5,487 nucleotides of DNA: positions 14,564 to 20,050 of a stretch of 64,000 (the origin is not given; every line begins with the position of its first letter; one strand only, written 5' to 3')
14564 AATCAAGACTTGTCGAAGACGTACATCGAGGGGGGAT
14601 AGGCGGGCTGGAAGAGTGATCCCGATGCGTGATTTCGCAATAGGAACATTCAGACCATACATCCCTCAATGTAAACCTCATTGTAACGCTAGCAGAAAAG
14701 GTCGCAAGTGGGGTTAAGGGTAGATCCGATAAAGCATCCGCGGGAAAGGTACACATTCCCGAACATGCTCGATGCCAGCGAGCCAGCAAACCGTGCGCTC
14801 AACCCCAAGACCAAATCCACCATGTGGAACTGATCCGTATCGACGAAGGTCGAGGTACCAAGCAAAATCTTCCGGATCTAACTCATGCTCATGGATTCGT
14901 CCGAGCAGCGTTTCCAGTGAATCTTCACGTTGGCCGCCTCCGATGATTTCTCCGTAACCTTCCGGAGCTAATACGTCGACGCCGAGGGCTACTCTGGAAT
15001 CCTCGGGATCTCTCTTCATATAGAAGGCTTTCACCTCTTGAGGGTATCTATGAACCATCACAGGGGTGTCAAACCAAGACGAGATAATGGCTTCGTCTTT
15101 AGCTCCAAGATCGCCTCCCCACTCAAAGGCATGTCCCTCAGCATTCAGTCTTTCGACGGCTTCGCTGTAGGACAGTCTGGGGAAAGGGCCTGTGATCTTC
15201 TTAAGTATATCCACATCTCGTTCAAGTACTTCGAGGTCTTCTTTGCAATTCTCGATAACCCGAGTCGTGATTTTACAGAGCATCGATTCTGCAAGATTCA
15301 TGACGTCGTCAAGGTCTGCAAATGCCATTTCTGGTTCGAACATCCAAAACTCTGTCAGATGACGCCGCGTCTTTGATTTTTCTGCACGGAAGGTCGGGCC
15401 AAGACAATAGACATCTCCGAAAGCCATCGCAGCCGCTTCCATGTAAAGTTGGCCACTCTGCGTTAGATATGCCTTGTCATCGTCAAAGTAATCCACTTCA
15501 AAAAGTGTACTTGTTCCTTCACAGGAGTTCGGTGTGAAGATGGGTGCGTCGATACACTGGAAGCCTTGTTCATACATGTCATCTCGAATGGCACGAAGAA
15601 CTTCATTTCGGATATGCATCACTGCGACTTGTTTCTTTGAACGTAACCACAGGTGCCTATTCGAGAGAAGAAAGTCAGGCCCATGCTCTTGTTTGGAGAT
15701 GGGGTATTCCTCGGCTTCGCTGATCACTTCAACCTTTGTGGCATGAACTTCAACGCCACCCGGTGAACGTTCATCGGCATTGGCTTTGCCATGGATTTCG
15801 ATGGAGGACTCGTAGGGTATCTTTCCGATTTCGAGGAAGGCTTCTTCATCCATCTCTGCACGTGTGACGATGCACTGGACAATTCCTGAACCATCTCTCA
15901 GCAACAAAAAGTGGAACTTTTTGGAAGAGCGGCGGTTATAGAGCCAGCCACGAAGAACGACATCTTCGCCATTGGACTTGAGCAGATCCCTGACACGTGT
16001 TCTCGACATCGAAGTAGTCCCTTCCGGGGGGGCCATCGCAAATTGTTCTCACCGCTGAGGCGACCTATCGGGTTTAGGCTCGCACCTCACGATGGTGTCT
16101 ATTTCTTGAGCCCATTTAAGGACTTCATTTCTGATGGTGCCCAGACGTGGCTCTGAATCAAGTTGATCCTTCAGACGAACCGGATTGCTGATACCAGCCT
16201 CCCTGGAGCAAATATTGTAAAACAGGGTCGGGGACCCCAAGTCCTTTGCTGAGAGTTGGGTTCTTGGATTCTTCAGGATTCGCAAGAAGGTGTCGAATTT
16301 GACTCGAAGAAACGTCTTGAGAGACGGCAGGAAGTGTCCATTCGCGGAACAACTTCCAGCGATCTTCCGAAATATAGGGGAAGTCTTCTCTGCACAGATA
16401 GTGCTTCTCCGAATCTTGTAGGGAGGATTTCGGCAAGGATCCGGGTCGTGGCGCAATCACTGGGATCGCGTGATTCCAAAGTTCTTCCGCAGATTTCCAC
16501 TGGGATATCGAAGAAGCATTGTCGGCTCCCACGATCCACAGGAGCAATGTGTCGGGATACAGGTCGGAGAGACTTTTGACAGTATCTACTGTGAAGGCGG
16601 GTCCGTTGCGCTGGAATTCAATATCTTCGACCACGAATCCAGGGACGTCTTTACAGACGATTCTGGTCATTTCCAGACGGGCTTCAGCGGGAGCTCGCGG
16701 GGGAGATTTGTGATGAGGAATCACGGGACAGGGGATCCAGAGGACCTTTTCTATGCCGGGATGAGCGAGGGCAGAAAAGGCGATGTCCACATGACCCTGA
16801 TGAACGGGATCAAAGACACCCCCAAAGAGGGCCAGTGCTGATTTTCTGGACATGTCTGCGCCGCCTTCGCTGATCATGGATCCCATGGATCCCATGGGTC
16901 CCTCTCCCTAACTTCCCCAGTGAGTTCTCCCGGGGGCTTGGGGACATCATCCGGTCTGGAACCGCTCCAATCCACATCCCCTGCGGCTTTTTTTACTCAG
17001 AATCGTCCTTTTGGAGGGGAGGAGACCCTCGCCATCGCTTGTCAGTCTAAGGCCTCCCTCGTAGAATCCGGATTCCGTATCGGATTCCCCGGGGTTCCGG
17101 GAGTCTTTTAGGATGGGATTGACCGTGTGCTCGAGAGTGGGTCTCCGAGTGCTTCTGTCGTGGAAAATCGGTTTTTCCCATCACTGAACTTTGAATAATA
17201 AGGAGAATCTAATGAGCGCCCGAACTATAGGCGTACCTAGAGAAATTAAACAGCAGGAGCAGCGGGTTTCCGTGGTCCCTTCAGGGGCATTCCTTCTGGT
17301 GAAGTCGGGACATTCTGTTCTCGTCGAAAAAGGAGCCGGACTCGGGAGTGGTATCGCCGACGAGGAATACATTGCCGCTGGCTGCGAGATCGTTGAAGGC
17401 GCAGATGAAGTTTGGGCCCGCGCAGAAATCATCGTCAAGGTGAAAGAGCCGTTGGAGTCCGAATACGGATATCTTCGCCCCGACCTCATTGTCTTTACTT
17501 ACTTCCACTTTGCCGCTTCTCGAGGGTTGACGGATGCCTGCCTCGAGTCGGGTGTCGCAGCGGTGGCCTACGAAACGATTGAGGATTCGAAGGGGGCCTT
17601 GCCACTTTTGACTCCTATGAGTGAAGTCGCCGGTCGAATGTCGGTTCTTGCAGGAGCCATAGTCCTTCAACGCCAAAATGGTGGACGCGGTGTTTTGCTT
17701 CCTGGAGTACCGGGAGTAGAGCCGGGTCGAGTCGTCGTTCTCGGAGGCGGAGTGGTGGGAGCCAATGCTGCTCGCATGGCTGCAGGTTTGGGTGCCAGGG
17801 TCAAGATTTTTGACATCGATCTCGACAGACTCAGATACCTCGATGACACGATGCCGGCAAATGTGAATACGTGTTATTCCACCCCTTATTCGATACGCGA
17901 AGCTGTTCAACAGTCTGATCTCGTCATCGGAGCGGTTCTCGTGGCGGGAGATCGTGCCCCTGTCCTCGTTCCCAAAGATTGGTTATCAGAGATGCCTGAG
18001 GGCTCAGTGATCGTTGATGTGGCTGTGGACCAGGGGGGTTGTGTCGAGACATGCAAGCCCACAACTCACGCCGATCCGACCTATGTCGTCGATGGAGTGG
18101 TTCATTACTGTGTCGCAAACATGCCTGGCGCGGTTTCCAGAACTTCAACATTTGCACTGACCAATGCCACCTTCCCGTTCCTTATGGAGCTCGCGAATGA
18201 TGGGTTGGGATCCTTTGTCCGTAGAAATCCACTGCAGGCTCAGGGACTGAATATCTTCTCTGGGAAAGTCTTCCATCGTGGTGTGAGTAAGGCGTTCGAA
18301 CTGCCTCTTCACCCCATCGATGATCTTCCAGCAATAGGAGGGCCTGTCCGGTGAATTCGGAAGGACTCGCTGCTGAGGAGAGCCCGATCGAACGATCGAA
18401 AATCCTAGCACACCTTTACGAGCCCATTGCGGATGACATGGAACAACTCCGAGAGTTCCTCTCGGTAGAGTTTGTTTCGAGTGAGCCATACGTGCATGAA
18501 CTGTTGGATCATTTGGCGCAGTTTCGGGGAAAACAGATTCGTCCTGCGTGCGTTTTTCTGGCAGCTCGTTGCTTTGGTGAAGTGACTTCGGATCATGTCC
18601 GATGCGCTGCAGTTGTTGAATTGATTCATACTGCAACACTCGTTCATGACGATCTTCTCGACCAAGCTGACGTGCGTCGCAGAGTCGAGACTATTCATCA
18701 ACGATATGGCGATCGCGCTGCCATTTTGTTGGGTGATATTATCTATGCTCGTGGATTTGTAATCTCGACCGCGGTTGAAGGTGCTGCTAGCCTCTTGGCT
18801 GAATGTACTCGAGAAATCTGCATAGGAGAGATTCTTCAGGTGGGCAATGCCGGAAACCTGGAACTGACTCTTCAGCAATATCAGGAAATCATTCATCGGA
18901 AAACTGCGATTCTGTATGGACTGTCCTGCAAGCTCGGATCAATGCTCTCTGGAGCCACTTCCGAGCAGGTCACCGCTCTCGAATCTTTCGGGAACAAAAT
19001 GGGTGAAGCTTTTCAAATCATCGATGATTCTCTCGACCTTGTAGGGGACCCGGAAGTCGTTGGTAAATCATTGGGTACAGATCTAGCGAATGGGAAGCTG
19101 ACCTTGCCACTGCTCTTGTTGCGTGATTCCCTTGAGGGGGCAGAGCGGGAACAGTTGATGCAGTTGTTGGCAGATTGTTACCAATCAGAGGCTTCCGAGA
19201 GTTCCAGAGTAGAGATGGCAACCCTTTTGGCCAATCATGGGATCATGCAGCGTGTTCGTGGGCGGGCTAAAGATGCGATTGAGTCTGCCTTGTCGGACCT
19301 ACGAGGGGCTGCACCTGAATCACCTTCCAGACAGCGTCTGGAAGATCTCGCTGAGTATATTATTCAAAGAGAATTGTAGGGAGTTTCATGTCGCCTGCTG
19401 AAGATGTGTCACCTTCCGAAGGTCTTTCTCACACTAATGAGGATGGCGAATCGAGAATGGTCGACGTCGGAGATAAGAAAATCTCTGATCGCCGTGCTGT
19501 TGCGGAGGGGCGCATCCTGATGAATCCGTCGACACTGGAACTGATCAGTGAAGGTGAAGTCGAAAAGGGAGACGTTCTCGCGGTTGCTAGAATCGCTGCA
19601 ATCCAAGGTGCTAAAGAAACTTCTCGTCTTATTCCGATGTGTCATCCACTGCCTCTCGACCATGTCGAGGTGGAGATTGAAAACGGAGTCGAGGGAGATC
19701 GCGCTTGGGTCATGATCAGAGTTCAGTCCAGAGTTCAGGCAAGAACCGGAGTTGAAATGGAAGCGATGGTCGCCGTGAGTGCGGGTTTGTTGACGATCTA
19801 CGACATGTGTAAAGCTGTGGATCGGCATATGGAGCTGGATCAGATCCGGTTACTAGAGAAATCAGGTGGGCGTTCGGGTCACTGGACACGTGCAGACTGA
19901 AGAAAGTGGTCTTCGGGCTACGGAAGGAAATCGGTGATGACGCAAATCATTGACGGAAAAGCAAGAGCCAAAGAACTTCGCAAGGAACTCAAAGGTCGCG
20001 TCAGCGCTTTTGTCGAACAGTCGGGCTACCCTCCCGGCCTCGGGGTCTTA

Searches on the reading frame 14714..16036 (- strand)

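Call 64: search_protein_families(library=pfam, proteins=[window:14714-16036:-], max_evalue=0.00001)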
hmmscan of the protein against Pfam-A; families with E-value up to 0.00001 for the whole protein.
window:14714-16036:- (440 aa): 2 families
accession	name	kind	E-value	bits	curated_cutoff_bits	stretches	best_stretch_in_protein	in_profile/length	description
PF00152.25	tRNA-synt_2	-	5.9e-71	239.5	25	1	121-434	3-307/308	tRNA synthetases class II (D, K and N)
PF01336.31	tRNA_anti-codon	-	4.4e-14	52.6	27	1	26-105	1-75/75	OB-fold nucleic acid binding domain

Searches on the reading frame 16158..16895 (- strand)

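Call 64: search_protein_families(library=pfam, proteins=[window:16158-16895:-], max_evalue=0.00001)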
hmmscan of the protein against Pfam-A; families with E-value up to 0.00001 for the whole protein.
window:16158-16895:- (245 aa): 1 family
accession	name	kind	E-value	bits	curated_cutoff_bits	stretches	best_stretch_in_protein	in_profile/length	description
PF01467.32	CTP_transf_like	-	3.8e-18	66.4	21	1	23-202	1-132/133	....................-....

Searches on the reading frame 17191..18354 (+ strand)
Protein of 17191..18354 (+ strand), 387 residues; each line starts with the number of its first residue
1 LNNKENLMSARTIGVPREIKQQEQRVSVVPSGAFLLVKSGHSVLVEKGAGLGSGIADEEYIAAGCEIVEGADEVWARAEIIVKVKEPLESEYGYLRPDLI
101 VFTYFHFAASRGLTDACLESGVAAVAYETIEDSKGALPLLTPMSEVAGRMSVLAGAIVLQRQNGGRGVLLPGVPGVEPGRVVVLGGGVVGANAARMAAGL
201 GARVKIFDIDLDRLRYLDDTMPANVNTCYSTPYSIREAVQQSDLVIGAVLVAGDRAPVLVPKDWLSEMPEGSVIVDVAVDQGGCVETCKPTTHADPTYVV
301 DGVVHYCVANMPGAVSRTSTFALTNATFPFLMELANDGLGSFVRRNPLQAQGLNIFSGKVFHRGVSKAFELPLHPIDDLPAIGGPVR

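Call 64: search_protein_families(library=pfam, proteins=[window:17191-18354:+], max_evalue=0.00001)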
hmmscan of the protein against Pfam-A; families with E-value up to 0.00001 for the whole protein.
window:17191-18354:+ (387 aa): 2 families
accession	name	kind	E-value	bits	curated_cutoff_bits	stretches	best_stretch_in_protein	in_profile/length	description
PF01262.27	AlaDh_PNT_C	-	2.6e-82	275.9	23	1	151-362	1-213/214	Alanine dehydrogenase/PNT, C-terminal domain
PF05222.21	AlaDh_PNT_N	-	3.5e-47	160.5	30.4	1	14-147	1-136/136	Alanine dehydrogenase/PNT, N-terminal domain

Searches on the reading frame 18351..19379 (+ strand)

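Call 64: search_protein_families(library=pfam, proteins=[window:18351-19379:+], max_evalue=0.00001)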
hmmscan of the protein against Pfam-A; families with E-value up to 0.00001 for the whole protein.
window:18351-19379:+ (342 aa): 1 family
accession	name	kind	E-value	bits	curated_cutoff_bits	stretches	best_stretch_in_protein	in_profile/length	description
PF00348.22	polyprenyl_synt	-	2.6e-66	223.8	27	1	46-277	2-238/251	Polyprenyl synthetase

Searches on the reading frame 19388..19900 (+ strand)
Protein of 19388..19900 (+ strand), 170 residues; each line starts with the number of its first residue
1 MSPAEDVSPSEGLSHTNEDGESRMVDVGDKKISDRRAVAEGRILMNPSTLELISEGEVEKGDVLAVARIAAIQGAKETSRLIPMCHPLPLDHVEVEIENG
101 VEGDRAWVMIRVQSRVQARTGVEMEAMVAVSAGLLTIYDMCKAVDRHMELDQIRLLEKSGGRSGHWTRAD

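Call 64: search_protein_families(library=pfam, proteins=[window:19388-19900:+], max_evalue=0.00001)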
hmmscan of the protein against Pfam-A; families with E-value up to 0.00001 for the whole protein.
window:19388-19900:+ (170 aa): 1 family
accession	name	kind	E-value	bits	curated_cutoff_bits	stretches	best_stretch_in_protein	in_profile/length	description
PF01967.27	MoaC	-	6.4e-55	185.3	27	1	24-161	1-136/136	MoaC family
